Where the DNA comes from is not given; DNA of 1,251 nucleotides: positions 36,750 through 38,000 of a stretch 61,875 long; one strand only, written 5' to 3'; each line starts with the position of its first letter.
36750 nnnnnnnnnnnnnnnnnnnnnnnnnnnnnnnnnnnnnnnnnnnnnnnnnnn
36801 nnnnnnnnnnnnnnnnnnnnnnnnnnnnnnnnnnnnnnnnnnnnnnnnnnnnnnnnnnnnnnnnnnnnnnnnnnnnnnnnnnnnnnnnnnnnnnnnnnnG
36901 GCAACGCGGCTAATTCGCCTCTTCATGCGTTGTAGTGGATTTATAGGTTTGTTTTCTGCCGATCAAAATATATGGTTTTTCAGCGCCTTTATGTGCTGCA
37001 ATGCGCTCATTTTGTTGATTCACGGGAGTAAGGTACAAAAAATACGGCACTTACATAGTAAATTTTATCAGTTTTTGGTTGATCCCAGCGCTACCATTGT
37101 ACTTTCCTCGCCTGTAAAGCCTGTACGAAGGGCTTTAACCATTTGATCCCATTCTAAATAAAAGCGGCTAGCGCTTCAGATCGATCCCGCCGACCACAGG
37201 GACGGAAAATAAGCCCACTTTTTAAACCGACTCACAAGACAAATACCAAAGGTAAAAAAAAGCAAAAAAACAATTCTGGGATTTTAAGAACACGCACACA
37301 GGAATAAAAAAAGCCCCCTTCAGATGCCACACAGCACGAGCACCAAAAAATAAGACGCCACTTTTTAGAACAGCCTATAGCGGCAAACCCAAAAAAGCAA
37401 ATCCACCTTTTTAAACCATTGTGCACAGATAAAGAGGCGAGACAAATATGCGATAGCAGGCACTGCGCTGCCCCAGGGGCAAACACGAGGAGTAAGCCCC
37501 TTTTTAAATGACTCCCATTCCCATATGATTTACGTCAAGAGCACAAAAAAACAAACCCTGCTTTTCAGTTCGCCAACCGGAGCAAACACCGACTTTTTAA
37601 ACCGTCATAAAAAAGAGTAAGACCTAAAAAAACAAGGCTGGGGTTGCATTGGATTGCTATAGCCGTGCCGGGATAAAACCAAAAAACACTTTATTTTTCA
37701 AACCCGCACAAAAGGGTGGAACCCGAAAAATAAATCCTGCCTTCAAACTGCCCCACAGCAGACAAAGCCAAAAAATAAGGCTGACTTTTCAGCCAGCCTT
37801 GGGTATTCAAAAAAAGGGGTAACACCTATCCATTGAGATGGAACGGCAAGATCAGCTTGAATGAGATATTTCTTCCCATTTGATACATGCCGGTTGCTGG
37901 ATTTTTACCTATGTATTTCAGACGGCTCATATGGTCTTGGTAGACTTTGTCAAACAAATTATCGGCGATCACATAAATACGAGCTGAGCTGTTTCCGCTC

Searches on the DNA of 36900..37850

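Call 45: search_rna_families(source=window, start=36900, end=37850, threshold=evalue, max_evalue=10)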
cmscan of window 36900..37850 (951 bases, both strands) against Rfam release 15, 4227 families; matches with E-value up to 10: 5.
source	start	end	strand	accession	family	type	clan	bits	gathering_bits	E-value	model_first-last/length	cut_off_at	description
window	37304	37398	-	RF04177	BTnc201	Gene; sRNA;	-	17.2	105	4.1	1-99/99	no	Bacteroides sRNA BTnc201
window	37775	37809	-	RF01519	CC0196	Gene; sRNA;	-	14.7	35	1.7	24-58/58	no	Caulobacter sRNA CC0196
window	37737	37794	-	RF02843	RefA5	Gene; antisense;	-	13.9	91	7.9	1-68/68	no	Enterococcus sRNA A5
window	37673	37798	-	RF01828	SprD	Gene; sRNA;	-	13.6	100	5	1-142/142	no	Small pathogenicity island RNA D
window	37243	37343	+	RF02158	NPPA-AS1_3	Gene; lncRNA;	-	13.3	55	3.2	1-108/108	no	NPPA antisense RNA 1 conserved region 3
